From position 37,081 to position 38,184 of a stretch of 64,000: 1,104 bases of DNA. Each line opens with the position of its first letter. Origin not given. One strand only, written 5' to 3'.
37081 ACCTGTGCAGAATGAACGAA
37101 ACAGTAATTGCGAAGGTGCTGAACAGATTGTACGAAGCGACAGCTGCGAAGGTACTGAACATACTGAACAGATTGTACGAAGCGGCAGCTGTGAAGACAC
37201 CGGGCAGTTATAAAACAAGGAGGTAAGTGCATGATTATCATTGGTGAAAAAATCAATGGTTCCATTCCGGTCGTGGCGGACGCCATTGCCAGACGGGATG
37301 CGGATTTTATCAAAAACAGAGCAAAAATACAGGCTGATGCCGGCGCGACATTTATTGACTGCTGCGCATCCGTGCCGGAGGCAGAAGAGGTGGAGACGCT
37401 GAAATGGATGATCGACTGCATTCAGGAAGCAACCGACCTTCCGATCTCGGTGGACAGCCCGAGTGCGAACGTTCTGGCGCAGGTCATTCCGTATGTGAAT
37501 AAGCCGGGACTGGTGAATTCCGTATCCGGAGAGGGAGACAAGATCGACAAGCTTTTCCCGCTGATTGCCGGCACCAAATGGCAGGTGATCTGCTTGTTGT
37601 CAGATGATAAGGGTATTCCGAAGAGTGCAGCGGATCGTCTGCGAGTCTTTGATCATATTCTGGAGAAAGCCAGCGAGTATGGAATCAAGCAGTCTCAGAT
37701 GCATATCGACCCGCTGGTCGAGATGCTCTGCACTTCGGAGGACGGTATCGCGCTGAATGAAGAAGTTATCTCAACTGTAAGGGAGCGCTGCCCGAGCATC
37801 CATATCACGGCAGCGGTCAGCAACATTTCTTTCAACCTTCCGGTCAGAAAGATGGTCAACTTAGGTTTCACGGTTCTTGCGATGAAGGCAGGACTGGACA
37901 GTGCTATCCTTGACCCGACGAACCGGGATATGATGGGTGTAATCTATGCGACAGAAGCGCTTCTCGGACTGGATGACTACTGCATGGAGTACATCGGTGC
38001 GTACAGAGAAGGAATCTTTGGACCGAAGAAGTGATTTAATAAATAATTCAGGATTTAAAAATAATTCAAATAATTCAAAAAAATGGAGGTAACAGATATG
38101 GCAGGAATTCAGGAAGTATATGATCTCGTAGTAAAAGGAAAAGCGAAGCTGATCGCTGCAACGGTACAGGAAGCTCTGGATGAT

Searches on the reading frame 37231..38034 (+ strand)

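Call 74: search_protein_families(library=pfam, proteins=[window:37231-38034:+], max_evalue=0.00001)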
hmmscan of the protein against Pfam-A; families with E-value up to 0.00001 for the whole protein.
window:37231-38034:+ (267 aa): 1 family
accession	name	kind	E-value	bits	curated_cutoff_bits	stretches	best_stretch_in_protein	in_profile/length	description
PF00809.28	Pterin_bind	-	1.2e-17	64.8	25.5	1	22-227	18-243/244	Pterin binding enzyme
